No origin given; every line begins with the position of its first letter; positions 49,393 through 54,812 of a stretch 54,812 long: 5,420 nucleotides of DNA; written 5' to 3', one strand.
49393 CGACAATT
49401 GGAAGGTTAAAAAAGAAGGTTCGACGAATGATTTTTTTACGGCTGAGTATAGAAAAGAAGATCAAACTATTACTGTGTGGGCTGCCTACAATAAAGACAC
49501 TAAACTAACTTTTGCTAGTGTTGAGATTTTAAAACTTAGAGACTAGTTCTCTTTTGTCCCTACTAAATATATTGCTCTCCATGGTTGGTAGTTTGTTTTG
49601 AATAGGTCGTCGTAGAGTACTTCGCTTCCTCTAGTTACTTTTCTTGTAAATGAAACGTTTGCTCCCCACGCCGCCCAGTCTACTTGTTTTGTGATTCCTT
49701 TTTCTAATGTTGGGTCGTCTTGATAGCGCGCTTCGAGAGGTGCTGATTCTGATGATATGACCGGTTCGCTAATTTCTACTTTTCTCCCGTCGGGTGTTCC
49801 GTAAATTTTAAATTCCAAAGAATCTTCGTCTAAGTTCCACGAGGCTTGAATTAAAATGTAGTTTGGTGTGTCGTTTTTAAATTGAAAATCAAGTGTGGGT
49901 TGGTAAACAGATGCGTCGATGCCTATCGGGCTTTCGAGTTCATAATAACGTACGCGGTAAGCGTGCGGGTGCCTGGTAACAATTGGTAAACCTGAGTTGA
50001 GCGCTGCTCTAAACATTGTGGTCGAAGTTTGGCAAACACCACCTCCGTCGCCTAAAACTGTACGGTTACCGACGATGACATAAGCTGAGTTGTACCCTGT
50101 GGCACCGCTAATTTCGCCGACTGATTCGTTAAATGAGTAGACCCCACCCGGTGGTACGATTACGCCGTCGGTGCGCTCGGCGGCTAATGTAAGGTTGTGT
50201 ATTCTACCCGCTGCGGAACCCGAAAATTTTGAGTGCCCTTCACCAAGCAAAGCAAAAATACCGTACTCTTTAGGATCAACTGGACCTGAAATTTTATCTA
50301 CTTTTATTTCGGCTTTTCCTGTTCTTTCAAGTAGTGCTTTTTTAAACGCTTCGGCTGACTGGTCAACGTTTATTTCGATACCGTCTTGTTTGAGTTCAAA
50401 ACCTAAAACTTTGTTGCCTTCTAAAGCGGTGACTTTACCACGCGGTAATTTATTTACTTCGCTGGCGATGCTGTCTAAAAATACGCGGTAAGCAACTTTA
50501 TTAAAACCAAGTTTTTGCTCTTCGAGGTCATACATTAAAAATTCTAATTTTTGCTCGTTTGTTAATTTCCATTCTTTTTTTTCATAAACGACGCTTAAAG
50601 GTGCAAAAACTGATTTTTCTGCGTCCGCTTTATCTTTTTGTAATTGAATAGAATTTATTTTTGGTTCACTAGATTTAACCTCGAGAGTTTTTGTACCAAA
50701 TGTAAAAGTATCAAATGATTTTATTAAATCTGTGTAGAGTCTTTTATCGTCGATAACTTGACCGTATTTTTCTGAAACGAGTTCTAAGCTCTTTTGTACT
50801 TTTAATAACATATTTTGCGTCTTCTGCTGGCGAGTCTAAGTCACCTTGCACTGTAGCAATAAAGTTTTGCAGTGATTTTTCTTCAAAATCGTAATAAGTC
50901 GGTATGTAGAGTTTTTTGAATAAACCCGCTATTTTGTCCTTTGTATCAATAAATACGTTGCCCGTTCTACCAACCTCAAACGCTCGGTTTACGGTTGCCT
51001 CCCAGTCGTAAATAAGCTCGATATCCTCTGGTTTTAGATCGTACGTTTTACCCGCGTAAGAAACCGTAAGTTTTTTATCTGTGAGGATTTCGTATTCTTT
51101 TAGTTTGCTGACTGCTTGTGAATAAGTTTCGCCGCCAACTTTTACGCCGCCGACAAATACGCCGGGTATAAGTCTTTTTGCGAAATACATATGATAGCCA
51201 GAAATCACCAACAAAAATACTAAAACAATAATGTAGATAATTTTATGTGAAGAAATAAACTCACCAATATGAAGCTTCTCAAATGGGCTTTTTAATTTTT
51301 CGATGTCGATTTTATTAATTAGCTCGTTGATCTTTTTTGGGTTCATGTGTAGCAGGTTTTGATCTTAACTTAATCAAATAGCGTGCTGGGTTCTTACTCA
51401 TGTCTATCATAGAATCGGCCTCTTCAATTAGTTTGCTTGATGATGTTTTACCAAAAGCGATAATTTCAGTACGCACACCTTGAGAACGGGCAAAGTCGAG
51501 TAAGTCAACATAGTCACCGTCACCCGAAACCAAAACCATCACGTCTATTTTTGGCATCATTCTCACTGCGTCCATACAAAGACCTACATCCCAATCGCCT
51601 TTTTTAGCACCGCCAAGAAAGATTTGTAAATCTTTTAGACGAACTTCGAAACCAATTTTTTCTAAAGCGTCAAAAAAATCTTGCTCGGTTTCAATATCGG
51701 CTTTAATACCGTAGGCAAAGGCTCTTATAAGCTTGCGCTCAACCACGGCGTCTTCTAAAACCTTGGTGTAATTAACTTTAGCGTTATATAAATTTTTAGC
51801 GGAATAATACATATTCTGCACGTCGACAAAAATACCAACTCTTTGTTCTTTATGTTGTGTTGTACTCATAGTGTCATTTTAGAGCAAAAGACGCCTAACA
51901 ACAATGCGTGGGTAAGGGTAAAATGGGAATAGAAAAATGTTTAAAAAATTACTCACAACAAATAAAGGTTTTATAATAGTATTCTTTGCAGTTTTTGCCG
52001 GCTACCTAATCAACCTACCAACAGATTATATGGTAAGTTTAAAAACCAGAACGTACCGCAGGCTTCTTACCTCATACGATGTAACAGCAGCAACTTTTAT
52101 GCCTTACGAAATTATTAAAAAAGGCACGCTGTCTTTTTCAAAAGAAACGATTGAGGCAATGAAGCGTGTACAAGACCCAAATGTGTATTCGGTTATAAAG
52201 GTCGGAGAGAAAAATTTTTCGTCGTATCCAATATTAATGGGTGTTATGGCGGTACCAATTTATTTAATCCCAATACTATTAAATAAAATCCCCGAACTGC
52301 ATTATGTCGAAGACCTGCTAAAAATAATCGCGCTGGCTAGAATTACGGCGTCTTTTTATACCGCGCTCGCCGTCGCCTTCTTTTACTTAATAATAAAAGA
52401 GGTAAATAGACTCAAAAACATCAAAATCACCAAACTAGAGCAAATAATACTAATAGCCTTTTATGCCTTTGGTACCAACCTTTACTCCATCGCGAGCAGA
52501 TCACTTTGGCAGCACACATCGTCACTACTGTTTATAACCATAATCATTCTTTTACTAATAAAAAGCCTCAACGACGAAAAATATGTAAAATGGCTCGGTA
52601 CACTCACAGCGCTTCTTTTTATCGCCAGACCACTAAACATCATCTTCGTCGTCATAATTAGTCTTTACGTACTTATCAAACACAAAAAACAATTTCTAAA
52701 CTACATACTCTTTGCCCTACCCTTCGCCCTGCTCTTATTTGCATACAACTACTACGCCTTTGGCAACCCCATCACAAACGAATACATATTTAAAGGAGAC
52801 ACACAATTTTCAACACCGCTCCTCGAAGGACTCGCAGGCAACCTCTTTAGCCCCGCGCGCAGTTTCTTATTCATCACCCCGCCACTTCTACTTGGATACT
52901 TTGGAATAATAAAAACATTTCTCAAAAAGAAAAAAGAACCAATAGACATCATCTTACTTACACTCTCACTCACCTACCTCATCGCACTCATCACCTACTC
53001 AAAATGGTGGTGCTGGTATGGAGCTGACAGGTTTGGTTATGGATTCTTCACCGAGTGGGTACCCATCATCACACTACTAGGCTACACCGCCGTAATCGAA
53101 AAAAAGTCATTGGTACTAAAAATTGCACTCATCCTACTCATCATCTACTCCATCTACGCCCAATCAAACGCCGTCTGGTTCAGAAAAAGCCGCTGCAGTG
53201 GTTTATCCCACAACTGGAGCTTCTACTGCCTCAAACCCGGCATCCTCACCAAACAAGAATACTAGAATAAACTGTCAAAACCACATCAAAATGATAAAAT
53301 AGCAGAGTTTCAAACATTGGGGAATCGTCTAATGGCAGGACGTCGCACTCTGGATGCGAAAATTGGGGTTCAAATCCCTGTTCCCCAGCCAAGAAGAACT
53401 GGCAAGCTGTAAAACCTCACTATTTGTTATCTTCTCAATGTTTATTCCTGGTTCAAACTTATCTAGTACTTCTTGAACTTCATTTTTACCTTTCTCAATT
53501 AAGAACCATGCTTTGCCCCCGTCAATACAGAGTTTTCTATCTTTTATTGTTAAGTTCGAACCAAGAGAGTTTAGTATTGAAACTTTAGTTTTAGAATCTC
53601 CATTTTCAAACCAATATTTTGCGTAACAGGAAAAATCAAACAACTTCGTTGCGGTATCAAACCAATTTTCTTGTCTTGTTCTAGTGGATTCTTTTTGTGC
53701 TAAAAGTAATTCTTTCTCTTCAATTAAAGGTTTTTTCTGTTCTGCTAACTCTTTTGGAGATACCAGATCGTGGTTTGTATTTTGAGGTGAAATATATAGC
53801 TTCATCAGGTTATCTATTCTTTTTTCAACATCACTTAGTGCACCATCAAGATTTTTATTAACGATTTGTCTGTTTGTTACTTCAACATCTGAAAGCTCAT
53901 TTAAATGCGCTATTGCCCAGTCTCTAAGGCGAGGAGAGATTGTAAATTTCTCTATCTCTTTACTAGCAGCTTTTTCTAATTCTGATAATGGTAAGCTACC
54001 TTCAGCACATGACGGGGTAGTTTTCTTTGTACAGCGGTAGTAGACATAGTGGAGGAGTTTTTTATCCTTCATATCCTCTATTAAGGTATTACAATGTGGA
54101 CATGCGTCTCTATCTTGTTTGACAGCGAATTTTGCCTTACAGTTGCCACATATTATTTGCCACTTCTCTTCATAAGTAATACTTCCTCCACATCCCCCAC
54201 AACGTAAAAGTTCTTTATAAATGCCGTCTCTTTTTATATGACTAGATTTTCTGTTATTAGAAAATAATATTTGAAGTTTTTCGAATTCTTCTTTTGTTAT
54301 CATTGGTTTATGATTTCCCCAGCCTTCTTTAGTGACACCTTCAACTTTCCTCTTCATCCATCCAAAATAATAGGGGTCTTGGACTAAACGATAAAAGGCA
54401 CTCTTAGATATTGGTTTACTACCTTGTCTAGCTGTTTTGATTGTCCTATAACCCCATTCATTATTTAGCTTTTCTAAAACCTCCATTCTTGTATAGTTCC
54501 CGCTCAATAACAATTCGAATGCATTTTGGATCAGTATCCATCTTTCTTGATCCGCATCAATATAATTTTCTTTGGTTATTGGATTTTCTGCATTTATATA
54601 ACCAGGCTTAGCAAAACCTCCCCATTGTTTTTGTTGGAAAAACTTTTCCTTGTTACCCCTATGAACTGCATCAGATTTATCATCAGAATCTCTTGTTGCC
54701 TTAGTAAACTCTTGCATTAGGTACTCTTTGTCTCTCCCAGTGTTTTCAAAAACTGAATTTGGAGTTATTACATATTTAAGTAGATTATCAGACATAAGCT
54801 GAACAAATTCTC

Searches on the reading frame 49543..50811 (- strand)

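Call 15: search_protein_families(library=pfam, proteins=[window:49543-50811:-], max_evalue=0.01)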
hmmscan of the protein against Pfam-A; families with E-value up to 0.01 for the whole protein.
window:49543-50811:- (422 aa): 2 families
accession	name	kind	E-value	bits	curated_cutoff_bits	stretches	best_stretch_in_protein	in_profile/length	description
PF04294.18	VanW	-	3.4e-41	140.2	27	1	203-337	2-130/130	VanW like protein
PF12229.13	PG_binding_4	-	0.0027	18.3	22.1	0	100-163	49-111/117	Putative peptidoglycan binding domain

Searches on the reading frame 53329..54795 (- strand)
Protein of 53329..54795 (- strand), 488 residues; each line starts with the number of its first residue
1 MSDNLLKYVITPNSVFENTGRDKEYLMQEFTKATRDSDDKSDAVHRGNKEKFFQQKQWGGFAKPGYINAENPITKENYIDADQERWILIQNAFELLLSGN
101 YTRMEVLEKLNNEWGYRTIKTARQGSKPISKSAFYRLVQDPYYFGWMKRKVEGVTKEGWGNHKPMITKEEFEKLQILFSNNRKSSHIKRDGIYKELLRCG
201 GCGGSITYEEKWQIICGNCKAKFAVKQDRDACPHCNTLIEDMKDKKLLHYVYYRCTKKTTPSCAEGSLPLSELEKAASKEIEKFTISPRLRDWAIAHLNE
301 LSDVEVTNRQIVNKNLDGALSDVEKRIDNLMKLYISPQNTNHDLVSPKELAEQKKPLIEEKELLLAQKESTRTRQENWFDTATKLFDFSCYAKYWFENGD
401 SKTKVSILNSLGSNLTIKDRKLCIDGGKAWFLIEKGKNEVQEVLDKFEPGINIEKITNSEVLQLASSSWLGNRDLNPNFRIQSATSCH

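Call 15: search_protein_families(library=pfam, proteins=[window:53329-54795:-], max_evalue=0.01)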
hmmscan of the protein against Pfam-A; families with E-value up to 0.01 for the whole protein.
window:53329-54795:- (488 aa): 3 families
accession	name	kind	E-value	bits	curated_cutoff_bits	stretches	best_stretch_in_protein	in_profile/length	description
PF07508.19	Recombinase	-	7.9e-06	26.5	21.1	1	88-179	6-100/102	Recombinase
PF13408.12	Zn_ribbon_recom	-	0.0017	19.1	25.3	0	214-281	6-57/58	Recombinase zinc beta ribbon domain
PF23601.1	DUF7140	-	0.0059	17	27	0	216-244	4-32/42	Domain of unknown function (DUF7140)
